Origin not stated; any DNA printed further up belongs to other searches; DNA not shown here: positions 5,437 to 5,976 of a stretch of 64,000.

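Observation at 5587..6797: MoaD/ThiS-like Gly-Gly protein and an unknown 132-aa protein translationally coupled to UbiX, with no UbiD or E1 enzyme nearby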

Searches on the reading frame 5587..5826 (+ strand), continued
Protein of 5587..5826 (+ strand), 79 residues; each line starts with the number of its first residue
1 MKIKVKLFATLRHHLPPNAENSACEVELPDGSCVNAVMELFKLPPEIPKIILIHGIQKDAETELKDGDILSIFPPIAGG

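Call 62: search_protein_families(library=ncbifam, proteins=[L038:8730-10301:+, L038:3712-5661:-, L050:2124-3056:+, L050:3091-4302:+, L050:1353-1793:+, L070:4930-6198:+], max_evalue=0.00001)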
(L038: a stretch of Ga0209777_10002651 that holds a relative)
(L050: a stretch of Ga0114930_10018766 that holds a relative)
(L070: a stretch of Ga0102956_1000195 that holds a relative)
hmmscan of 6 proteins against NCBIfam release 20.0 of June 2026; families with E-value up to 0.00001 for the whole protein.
L038:8730-10301:+ (523 aa): 7 families
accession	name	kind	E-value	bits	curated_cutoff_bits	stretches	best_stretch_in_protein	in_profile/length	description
TIGR00148.1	TIGR00148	subfamily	1.6e-89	300.7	244.85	1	38-480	1-437/438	UbiD family decarboxylase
NF041204.1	VdcC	exception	4.3e-77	259.5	650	1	35-485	1-443/467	non-oxidative hydroxyarylic acid decarboxylases subunit C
TIGR03701.1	mena_SCO4490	equivalog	3.4e-60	204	495.9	1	41-473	2-433/433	menaquinone biosynthesis decarboxylase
NF008175.0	PRK10922.1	equivalog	4.3e-50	170.7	788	1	35-487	6-464/497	4-hydroxy-3-polyprenylbenzoate decarboxylase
TIGR02723.1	phenyl_P_alpha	equivalog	7.2e-35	120.5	564.6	1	141-466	97-426/485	phenylphosphate carboxylase subunit alpha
TIGR02724.1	phenyl_P_beta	equivalog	3.4e-32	111.5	468.95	1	79-479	40-440/472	phenylphosphate carboxylase subunit beta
NF041219.1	BagN_FevL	exception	1.2e-30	106.5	1000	1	26-447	8-435/502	bagremycin/ferroverdin biosynthesis UbiD family decarboxylase BagN/FevL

L038:3712-5661:- (649 aa): 1 family
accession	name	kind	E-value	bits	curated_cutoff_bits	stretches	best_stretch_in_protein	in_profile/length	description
NF007354.0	PRK09849.1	equivalog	2.4e-79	267.7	868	2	3-230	4-230/703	aldehyde ferredoxin oxidoreductase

L050:2124-3056:+ (310 aa): 32 families (the best 25 are shown)
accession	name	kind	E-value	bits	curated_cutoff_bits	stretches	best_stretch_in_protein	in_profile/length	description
TIGR01139.1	cysK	equivalog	2e-136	454.1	350.95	1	10-308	1-298/298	cysteine synthase A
TIGR01136.1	cysKM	subfamily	8.6e-132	439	344.15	1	10-308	1-299/299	cysteine synthase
NF007989.0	PRK10717.1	equivalog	2.5e-98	329.2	387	1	4-309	2-319/334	cysteine synthase A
TIGR01137.1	cysta_beta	equivalog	1.1e-95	321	510.25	1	6-307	1-310/457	cystathionine beta-synthase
NF008735.0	PRK11761.1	equivalog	1.1e-86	290.8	413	1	8-309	4-295/296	cysteine synthase CysM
TIGR01138.1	cysM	equivalog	3.8e-82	276.1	394.2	1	10-308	2-290/290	cysteine synthase B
TIGR03945.1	PLP_SbnA_fam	equivalog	1.7e-68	230.9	349.95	1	10-305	1-297/304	2,3-diaminopropionate biosynthesis protein SbnA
NF053679.1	CysteaSynCapA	equivalog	1.1e-62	211.8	600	1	2-304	2-316/329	cysteate synthase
NF006390.0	PRK08639.1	equivalog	9.3e-20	71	421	1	5-213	14-218/418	threonine ammonia-lyase IlvA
TIGR01127.1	ilvA_1Cterm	equivalog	2.9e-19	69.3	378.75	1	17-294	1-280/380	threonine ammonia-lyase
NF006094.0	PRK08246.1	subfamily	1.5e-18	67.3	331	1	4-214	11-207/310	serine/threonine dehydratase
TIGR01124.1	ilvA_2Cterm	equivalog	2.3e-18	66.1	411.3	1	15-214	16-208/499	threonine ammonia-lyase, biosynthetic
NF005600.0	PRK07334.1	equivalog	3.4e-18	65.4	496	1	6-215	18-219/408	threonine ammonia-lyase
NF052478.1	CystDsulMYC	equivalog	3.5e-18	66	600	1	41-306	47-324/354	L-cysteine desulfhydrase Cds1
NF005292.0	PRK06815.1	equivalog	5.8e-18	65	371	1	7-214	12-211/320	threonine/serine dehydratase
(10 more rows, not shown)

L050:3091-4302:+ (403 aa): 1 family
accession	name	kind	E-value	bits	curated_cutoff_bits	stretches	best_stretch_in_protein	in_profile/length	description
TIGR03287.1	methan_mark_16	hypoth_equivalog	8.1e-37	126.6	363.95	1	19-318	1-278/391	methanogenesis marker 16 metalloprotein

L050:1353-1793:+ (146 aa): 7 families
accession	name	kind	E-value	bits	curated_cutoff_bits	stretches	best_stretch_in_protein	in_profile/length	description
TIGR00738.1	rrf2_super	superfamily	7.4e-43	145.6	73.3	1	1-131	1-131/132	Rrf2 family transcriptional regulator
TIGR02010.1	IscR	equivalog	1.4e-36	125.3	207.55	1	1-134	1-133/135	Fe-S cluster assembly transcriptional regulator IscR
NF047409.1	Cys_reg_CymR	equivalog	2.1e-35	121.9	195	1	1-144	1-138/139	cysteine metabolism transcriptional regulator CymR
NF008110.0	PRK10857.1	equivalog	5.6e-32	110.8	275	1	1-135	1-134/164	Fe-S cluster assembly transcriptional regulator IscR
TIGR02944.1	suf_reg_Xantho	equivalog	3.8e-22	79.1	110.65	1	2-128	3-128/130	SUF system Fe-S cluster assembly regulator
NF008886.0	PRK11920.1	equivalog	2e-20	73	193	1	1-134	1-134/153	iron-responsive transcriptional regulator RirA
NF008240.0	PRK11014.1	equivalog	7.7e-13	48.7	182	1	1-132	1-129/141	nitric oxide-sensing transcriptional repressor NsrR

L070:4930-6198:+ (422 aa): 43 families (the best 25 are shown)
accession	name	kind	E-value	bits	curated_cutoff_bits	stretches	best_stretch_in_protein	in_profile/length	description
NF045765.1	PhenlGlyoxDHPadH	equivalog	2e-95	320.1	475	1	3-405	5-407/416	NADH-dependent phenylglyoxylate dehydrogenase subunit epsilon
TIGR03385.1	CoA_CoA_reduc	equivalog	8.5e-49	166.5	578.8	1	4-335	3-341/439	CoA-disulfide reductase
TIGR02374.1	nitri_red_nirB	equivalog_domain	1.5e-48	165.9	578.35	1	4-398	2-396/794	nitrite reductase large subunit NirB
NF041682.1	ant_diox_AndAa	equivalog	1.3e-46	159.1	650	1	2-315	5-317/406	anthranilate 1,2-dioxygenase system ferredoxin--NAD(+) reductase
NF007123.0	PRK09564.1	equivalog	7.5e-46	156.7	458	1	3-334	3-341/444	CoA-disulfide reductase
NF042949.2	3PPDioc_HcaD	equivalog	2.2e-41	141.9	450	1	4-286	5-284/386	3-phenylpropionate/cinnamic acid dioxygenase ferredoxin--NAD(+) reductase subunit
NF003437.0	PRK04965.1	equivalog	9.2e-38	130.2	392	1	4-278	6-276/378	NADH:flavorubredoxin reductase NorW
NF007286.0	PRK09754.1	equivalog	4.3e-32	111.4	447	1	4-306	7-305/400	phenylpropionate dioxygenase ferredoxin reductase subunit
NF046103.1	NOXase_Strep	equivalog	4.2e-30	105.1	600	1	4-335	3-339/442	H2O-forming NADH oxidase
TIGR02053.1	MerA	equivalog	2.3e-28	99.4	454.45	1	62-319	94-341/465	mercury(II) reductase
TIGR01350.1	lipoamide_DH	equivalog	3.3e-28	98.6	408.8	1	68-316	101-339/461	dihydrolipoyl dehydrogenase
NF004943.0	PRK06292.2-1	equivalog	6.4e-25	87.8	432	1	60-277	91-308/456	dihydrolipoyl dehydrogenase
NF004991.0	PRK06370.1-3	subfamily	1.1e-24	86.8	620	1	91-283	158-348/509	FAD-containing oxidoreductase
NF011565.0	PRK14989.1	subfamily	1.5e-24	86.1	883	1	4-398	7-401/847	nitrite reductase large subunit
TIGR01424.1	gluta_reduc_2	equivalog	5e-21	74.8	606.05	1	63-282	97-308/446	glutathione-disulfide reductase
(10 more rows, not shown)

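Call 66: find_encoding_contigs(protein=P0090, flank=7000, max_places=2)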
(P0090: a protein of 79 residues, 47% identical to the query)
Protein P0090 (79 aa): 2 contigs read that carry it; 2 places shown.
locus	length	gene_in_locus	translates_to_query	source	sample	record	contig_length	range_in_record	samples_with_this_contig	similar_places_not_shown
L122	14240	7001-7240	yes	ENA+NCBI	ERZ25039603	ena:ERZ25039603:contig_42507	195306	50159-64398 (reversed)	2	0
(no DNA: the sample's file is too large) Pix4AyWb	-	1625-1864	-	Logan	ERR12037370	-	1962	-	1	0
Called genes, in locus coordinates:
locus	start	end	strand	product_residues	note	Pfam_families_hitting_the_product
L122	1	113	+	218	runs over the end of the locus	PF03205:MobB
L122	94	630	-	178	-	-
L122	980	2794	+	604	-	PF00890:FAD_binding_2, PF01266:DAO (faint), PF03486:HI0933_like (weak), PF07992:Pyr_redox_2, PF02910:Succ_DH_flav_C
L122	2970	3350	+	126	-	-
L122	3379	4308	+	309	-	PF00291:PALP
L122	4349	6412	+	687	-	PF03460:NIR_SIR_ferr, PF01077:NIR_SIR, PF03460:NIR_SIR_ferr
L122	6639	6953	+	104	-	PF04945:YHS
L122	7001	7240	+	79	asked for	PF14451:Ub-Mut7C, PF02597:ThiS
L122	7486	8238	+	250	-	PF00899:ThiF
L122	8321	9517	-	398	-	PF14522:Cytochrome_C7 (faint), PF14537:Cytochrom_c3_2 (faint)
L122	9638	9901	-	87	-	-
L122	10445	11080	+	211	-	PF03781:FGE-sulfatase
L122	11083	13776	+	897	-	PF02085:Cytochrom_CIII (faint), PF01292:Ni_hydr_CYTB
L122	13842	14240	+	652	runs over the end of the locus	PF14522:Cytochrome_C7 (faint), PF22113:Mtrc-MtrF_II-IV_dom (faint), PF09699:Paired_CXXCH_1 (weak), PF14537:Cytochrom_c3_2 (weak)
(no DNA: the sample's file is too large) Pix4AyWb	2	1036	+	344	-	?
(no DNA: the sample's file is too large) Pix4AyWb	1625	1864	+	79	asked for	PF14451:Ub-Mut7C, PF02597:ThiS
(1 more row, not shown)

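Call 67: find_encoding_contigs(protein=P0014, flank=7000, max_places=3)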
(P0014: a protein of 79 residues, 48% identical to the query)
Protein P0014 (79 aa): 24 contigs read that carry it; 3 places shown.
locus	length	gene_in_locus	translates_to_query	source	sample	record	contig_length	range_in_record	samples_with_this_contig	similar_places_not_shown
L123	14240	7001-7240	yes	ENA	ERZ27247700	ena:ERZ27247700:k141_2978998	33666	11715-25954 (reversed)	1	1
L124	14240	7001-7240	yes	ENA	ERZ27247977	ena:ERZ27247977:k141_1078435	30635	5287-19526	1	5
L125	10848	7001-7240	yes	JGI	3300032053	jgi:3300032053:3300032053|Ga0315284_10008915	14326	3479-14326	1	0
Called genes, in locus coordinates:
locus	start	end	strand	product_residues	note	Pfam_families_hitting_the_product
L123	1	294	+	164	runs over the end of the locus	PF02915:Rubrerythrin, PF21349:RUBY_RBDX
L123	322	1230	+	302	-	PF09924:LPG_synthase_C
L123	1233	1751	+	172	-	PF08369:PCP_red, PF08821:CGGC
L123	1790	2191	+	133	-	PF01022:HTH_5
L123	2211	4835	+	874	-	PF19991:HMA_2 (faint), PF00403:HMA, PF00122:E1-E2_ATPase, PF00702:Hydrolase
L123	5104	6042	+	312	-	PF13379:NMT1_2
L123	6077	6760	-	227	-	-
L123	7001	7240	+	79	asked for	PF14451:Ub-Mut7C, PF02597:ThiS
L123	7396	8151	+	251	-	PF00899:ThiF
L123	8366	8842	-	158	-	PF22113:Mtrc-MtrF_II-IV_dom (weak), PF14522:Cytochrome_C7 (faint), PF09699:Paired_CXXCH_1 (faint), PF13435:Cytochrome_C554 (weak)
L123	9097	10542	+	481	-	PF05140:ResB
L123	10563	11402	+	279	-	PF01578:Cytochrom_C_asm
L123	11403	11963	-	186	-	PF00300:His_Phos_1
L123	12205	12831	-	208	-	-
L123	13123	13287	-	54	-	-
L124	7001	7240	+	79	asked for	PF14451:Ub-Mut7C, PF02597:ThiS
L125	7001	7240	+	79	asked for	PF14451:Ub-Mut7C, PF02597:ThiS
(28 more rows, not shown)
